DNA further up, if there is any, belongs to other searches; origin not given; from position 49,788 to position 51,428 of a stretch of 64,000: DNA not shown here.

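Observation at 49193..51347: ECF sigma factor paired with a secreted bactofilin-like beta-helix / multi-TM protein instead of a classical anti-sigma factor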

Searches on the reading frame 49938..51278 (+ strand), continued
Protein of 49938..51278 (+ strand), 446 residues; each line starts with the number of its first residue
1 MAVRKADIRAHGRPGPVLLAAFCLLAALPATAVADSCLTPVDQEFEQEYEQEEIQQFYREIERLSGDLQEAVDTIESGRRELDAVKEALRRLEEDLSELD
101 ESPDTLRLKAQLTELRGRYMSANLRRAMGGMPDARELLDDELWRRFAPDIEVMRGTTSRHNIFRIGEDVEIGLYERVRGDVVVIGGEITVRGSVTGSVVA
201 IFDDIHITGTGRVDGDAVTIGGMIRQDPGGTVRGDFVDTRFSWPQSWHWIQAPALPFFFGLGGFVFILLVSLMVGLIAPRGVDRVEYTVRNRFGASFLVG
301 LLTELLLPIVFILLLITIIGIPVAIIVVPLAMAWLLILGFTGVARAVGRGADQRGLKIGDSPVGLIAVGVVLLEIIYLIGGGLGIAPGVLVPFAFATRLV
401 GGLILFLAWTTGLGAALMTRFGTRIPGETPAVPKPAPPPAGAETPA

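Call 11: find_encoding_contigs(protein=P0022, flank=5000, max_places=3)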
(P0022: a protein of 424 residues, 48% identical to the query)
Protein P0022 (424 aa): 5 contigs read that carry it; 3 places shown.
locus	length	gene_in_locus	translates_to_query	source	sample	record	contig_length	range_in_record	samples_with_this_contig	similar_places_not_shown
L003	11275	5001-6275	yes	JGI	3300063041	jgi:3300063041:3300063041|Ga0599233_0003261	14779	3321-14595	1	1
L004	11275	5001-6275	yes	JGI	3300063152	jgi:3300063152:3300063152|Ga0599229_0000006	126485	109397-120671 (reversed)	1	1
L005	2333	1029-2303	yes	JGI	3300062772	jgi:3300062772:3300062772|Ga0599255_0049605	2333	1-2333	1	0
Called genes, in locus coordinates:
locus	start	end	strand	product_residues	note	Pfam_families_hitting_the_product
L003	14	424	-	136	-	-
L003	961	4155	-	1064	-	PF00932:LTD, PF13860:FlgD_ig (weak)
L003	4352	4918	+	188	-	PF04542:Sigma70_r2, PF08281:Sigma70_r4_2, PF04545:Sigma70_r4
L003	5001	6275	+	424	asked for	-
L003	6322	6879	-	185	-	PF18935:DUF5683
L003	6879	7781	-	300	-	PF00781:DAGK_cat, PF19279:YegS_C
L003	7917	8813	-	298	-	PF00586:AIRS, PF02769:AIRS_C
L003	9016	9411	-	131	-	PF01042:Ribonuc_L-PSP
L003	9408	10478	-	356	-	PF22198:GKRP_SIS_2 (weak), PF22645:GKRP_SIS_N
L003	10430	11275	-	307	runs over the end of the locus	PF07549:Sec_GG (weak), PF02355:SecD_SecF_C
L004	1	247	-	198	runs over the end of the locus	-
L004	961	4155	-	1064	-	PF00932:LTD, PF13860:FlgD_ig (weak)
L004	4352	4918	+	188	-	PF04542:Sigma70_r2, PF08281:Sigma70_r4_2, PF04545:Sigma70_r4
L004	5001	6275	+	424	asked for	-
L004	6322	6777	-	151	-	PF18935:DUF5683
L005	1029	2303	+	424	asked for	-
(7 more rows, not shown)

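Call 13: find_encoding_contigs(protein=P0043, flank=5000, max_places=2)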
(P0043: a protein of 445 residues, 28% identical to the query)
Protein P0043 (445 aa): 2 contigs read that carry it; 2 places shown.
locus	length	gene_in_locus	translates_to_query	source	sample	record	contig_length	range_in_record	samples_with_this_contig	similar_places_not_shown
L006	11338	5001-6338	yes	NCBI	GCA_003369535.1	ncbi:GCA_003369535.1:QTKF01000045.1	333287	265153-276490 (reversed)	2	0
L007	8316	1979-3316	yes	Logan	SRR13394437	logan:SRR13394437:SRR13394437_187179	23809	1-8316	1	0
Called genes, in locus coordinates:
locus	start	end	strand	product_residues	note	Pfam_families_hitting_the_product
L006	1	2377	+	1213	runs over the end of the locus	PF13860:FlgD_ig (weak), PF18962:Por_Secre_tail (weak)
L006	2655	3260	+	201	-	PF04542:Sigma70_r2, PF08281:Sigma70_r4_2, PF04545:Sigma70_r4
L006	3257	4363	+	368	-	PF13349:DUF4097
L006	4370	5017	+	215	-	-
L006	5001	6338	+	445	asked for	-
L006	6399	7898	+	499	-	PF07244:POTRA (weak), PF01103:Omp85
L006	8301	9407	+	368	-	PF13860:FlgD_ig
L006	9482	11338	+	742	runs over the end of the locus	PF01551:Peptidase_M23 (faint)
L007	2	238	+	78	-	?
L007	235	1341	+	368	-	PF13349:DUF4097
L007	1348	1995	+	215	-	-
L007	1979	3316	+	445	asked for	-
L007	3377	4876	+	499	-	PF07244:POTRA (weak), PF01103:Omp85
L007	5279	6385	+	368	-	PF13860:FlgD_ig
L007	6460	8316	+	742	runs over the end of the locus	PF01551:Peptidase_M23 (faint)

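Call 14: find_encoding_contigs(protein=P0036, flank=5000, max_places=2)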
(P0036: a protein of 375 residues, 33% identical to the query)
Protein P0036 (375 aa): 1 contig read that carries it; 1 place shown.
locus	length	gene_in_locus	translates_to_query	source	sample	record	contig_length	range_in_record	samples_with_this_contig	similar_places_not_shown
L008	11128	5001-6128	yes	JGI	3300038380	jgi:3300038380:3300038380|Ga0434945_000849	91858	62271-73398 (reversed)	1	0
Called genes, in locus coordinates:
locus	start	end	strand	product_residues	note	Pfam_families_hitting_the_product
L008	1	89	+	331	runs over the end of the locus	-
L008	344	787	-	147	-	PF04977:DivIC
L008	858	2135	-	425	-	PF03952:Enolase_N, PF00113:Enolase_C, PF13378:MR_MLE_C (weak)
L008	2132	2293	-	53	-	-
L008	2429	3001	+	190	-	PF07638:Sigma70_ECF (weak), PF04542:Sigma70_r2, PF08281:Sigma70_r4_2, PF04545:Sigma70_r4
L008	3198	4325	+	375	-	PF13349:DUF4097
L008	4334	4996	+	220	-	PF13490:zf-HC2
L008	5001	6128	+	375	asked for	PF26514:DUF8173 (weak)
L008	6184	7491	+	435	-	PF07244:POTRA, PF01103:Omp85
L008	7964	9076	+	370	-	-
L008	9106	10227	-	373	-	PF21016:RlmN_N, PF04055:Radical_SAM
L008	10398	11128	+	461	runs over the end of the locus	PF00072:Response_reg, PF00158:Sigma54_activat, PF14532:Sigma54_activ_2, PF07728:AAA_5 (weak), PF25601:AAA_lid_14, PF02954:HTH_8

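Call 15: find_encoding_contigs(protein=P0040, flank=5000, max_places=2)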
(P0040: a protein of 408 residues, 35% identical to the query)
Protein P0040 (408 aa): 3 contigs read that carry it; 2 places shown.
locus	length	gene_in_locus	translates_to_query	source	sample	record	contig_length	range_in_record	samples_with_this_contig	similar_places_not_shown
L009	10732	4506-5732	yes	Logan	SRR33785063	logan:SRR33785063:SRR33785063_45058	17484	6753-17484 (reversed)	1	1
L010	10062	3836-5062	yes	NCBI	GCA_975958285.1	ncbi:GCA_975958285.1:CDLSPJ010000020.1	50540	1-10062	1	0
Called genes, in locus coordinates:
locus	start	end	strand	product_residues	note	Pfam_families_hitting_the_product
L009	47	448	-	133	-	PF04977:DivIC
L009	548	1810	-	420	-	PF03952:Enolase_N, PF00113:Enolase_C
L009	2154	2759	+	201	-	PF04542:Sigma70_r2, PF08281:Sigma70_r4_2, PF04545:Sigma70_r4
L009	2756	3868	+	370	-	PF13349:DUF4097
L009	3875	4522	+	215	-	-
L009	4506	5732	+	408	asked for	PF04519:Bactofilin (faint)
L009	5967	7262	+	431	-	PF07244:POTRA (weak), PF01103:Omp85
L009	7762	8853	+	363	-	-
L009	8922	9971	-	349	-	PF21016:RlmN_N, PF04055:Radical_SAM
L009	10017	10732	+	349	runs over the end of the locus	PF02541:Ppx-GppA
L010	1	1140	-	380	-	?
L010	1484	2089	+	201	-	PF04542:Sigma70_r2, PF08281:Sigma70_r4_2, PF04545:Sigma70_r4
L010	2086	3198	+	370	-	PF13349:DUF4097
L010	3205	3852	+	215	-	-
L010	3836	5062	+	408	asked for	PF04519:Bactofilin (faint)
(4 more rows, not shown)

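Call 23: find_related_loci(query=A2, collection=genome_contigs, flank=8000)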
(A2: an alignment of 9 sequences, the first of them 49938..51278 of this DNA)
Query A2 (446 aa) in genome_contigs; peptide patterns used: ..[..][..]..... (x = any residue, [..] = any of these).
455 stretches matched a pattern; 217 encode a relative of the query (tblastn E <= 1e-3); the best 80 are kept; 80 distinct loci.
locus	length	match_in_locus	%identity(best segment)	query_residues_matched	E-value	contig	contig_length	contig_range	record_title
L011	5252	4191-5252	75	31-388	4e-153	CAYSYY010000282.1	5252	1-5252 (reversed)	MAG TPA_asm: uncultured Gemmatimonadota bacterium isolate SRP214966_co2_341 genome assembly, contig: NODE_31910_length_5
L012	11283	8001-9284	55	17-444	2e-134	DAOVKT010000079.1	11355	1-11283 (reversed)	MAG TPA_asm: Gemmatimonadota bacterium isolate CSMAG_1426 CSMAG_1426_k141_772465_length_11355_cov_35.8258, whole genome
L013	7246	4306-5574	52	18-443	6e-129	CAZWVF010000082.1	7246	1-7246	MAG TPA_asm: uncultured Gemmatimonadota bacterium isolate binchicken_co132_67 genome assembly, contig: NODE_5438_length_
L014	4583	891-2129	53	16-428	2e-128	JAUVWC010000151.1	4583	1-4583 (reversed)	MAG: Candidatus Zixiibacteriota bacterium isolate CSMAG_1180 CSMAG_1180_k127_3104781_length_4583_cov_24.1246, whole geno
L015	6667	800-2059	48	2-429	2e-110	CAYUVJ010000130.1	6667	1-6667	MAG TPA_asm: uncultured Gemmatimonadota bacterium isolate binchicken_co262_326 genome assembly, contig: NODE_13335_lengt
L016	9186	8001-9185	45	4-412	5e-100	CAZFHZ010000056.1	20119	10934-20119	MAG TPA_asm: uncultured Gemmatimonadota bacterium isolate binchicken_co89_576 genome assembly, contig: NODE_4702_length_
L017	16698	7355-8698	53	8-443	8e-138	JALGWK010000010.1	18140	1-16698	MAG: bacterium isolate Meg22_46_Bin_213 Meg22_46_Bin_213_scaffold_6392, whole genome shotgun sequence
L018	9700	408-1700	30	17-444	1e-44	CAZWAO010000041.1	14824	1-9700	MAG TPA_asm: uncultured Ignavibacteria bacterium isolate binchicken_co81_427 genome assembly, contig: NODE_6042_length_1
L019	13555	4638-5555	38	147-445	4e-43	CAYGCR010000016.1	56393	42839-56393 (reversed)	MAG TPA_asm: uncultured Ignavibacteria bacterium isolate ERP108616_co2_224 genome assembly, contig: NODE_554_length_5639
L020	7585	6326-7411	33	93-446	9e-43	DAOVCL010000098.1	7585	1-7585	MAG TPA_asm: Candidatus Zixiibacteriota bacterium isolate CSMAG_1030 CSMAG_1030_k141_812032_length_7585_cov_12.9879, who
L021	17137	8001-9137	51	48-427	2e-100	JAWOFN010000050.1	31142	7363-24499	MAG: bacterium isolate BLK6-1.bin.45 k191_666933, whole genome shotgun sequence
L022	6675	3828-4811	34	123-424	3e-41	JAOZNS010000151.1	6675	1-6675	MAG: Candidatus Zixiibacteriota bacterium isolate GMC4.concoct.267_sub GMC4_20498_length_6675_cov_7.896677, whole genome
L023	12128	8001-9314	34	29-446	3e-40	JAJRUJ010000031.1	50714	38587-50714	MAG: Candidatus Zixiibacteriota bacterium isolate Dive96_bin10.176 k141_1730564, whole genome shotgun sequence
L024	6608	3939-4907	34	131-445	6e-39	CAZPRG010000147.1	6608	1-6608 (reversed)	MAG TPA_asm: uncultured Ignavibacteria bacterium isolate binchicken_co81_452 genome assembly, contig: NODE_21158_length_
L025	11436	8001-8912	34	130-424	6e-38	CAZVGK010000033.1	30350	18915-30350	MAG TPA_asm: uncultured Gemmatimonadota bacterium isolate binchicken_co211_282 genome assembly, contig: NODE_875_length_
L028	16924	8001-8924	36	140-436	7e-37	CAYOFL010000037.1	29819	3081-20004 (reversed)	MAG TPA_asm: uncultured Ignavibacteria bacterium isolate binchicken_co211_253 genome assembly, contig: NODE_897_length_2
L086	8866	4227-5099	27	86-379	2e-20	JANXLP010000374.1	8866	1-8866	MAG: Opitutaceae bacterium isolate 336R_concoct_124_sub 336R_k141_832578, whole genome shotgun sequence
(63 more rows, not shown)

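Call 29: predict_structure(alignment_id=A1)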
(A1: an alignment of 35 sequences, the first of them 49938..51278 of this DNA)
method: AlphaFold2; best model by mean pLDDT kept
length: 446 residues; sequences in the alignment: 35
mean_pLDDT: 83.6   pTM: 0.57
mean pLDDT of the five models: 83.6, 82.8, 82.1, 82.1, 81.4
residues with pLDDT >= 90: 244; 70-90: 108; 50-70: 56; < 50: 38
segments of 3 or more residues with pLDDT < 50: 1-14, 28-39, 147-153, 247-249
pLDDT, mean of each block of 10 residues (from residue 1): 35 50 58 43 67 85 90 86 89 91 86 87 76 56 50 64 93 95 96 97 96 96 94 89 51 84 97 97 97 97 96 94 95 97 98 94 98 97 88 92 98 96 71 82 66
secondary structure, 60 per line:
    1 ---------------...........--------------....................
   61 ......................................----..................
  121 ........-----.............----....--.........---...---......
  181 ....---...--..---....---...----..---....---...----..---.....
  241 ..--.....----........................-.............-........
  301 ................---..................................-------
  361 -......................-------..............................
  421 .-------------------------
elements in order: H16-26 H41-98 H103-128 H134-146 H151-154 E157-165 E169-171 E175-184 E188-190 E198-201 E205-207 E217-220 E224-226 E236-238 H239-242 H245-249 H254-277 H279-291 H293-316 H320-353 H362-383 H391-421

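Call 32: fold_search(model_id=the predicted structure, library=pdb)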
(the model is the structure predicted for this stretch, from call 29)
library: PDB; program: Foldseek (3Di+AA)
matches with E <= 10: 319; with E <= 0.001: 0
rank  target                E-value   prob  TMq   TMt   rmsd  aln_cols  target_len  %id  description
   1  9fyr_A                1.1e-03  0.47  0.11  0.09  23.7       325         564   11  Cryo-EM structure of native SV2A in complex with TeNT-Hc, Pro-Macrobody 5 and Levetiracetam (released 2025-05-21)
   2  9fyq_A                2.4e-03  0.33  0.11  0.09  22.1       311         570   12  Cryo-EM structure of native SV2A in complex with TeNT-Hc, gangliosides and Pro-Macrobody 5 (released 2025-05-21)
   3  9f3c_A                7.8e-03  0.28  0.12  0.11  23.5       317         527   11  Low-resolution (5.4 angstrom) cryo-EM structure of SV2B-BoNT/A1 at pH 5.5 (released 2025-03-12)
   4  8jli_A                8.3e-03  0.16  0.10  0.08  21.1       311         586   10  Cryo-EM structure of SV2A dimer in complex levetiracetam (released 2024-05-01)
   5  8jlh_C                1.4e-01  0.44  0.11  0.34   8.4       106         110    7  Cryo-EM structure of SV2A dimer in complex with BoNT/A2 Hc and levetiracetam (released 2024-05-01)
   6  9nyi_A                1.5e-01  0.08  0.10  0.12  23.0       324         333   11  Structure of HalA in complex with oligodeoxyadenylate (released 2025-05-07)
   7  4hyj_A                2.8e-01  0.13  0.11  0.19  17.6       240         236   16  Crystal structure of Exiguobacterium sibiricum rhodopsin (released 2013-07-17)
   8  8yf0_B                3.0e-01  0.06  0.10  0.09  30.1       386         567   11  Cryo-EM structure of human SV2A (released 2024-06-12)
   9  5khs_A                5.2e-01  0.13  0.13  0.08  17.1       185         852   17  Crystal structures of the Burkholderia multivorans hopanoid transporter HpnN (released 2017-06-14)
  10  4hyj_B                5.8e-01  0.08  0.10  0.16  17.2       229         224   20  Crystal structure of Exiguobacterium sibiricum rhodopsin (released 2013-07-17)
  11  5x9h_B                6.8e-01  0.05  0.09  0.09  15.1       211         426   17  Crystal structure of the Mg2+ channel MgtE in complex with ATP (released 2017-08-16)
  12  7qhm_F                7.2e-01  0.10  0.12  0.22  16.1       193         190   16  Cytochrome bcc-aa3 supercomplex (respiratory supercomplex III2/IV2) from Corynebacterium glutamicum (stigmatellin and  (released 2022-05-18)
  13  4u9n_A                7.2e-01  0.07  0.10  0.17  14.6       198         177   15  Structure of a membrane protein (released 2014-12-03)
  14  6n2b_A                8.5e-01  0.44  0.13  0.16   6.4       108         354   16  The Crystal Structure of Caldicellulosiruptor kristjanssonii Tapirin C-terminal domain (released 2018-12-19)
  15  6ssw_B                1.0e+00  0.09  0.10  0.25  16.7       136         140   17  Crystal structure of Human Microsomal Glutathione S-Transferase 2 in complex with an Inhibitor Glutathione sulfonic ac (released 2021-02-03)
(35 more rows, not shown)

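Call 57: search_protein_families(library=pfam, proteins=[P0100, P0098, P0101, P0084, P0087, P0044, P0053, L006:4370-5017:+, L086:3538-4011:+], max_evalue=0.01)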
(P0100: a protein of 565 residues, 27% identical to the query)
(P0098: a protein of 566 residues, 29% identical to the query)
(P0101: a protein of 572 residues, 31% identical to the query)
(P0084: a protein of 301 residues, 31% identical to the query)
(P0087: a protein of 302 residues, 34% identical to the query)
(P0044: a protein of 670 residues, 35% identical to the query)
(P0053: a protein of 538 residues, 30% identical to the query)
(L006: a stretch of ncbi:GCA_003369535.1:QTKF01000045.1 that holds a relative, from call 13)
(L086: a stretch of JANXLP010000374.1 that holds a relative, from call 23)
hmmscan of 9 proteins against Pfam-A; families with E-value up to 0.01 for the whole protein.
P0100 (565 aa): 1 family
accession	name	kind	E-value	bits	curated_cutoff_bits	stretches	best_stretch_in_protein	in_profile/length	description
PF04519.19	Bactofilin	-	0.0027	18.4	27.9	1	193-243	3-51/98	Polymer-forming cytoskeletal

P0098 (566 aa): 1 family
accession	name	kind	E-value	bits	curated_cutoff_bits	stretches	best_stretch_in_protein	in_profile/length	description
PF04519.19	Bactofilin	-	0.0023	18.6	27.9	1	192-242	2-50/98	Polymer-forming cytoskeletal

P0101 (572 aa): 1 family
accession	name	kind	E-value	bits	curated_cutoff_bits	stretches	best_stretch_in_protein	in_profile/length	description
PF04519.19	Bactofilin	-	0.0005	20.7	27.9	1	188-255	32-95/98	Polymer-forming cytoskeletal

P0084 (301 aa): 1 family
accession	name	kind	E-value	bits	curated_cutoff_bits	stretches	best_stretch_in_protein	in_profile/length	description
PF04519.19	Bactofilin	-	2.2e-06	28.3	27.9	0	76-111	50-84/98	Polymer-forming cytoskeletal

P0087 (302 aa): 1 family
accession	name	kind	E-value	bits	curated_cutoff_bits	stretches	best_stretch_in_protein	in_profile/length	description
PF04519.19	Bactofilin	-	2.7e-06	28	27.9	1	40-125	9-95/98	Polymer-forming cytoskeletal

P0044 (670 aa): 0 families

P0053 (538 aa): 0 families

L006:4370-5017:+ (215 aa): 1 family
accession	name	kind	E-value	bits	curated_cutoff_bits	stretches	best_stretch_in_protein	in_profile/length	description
PF13490.11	zf-HC2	-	0.00016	22.2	22.2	1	3-37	1-35/35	Putative zinc-finger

L086:3538-4011:+ (157 aa): 0 families
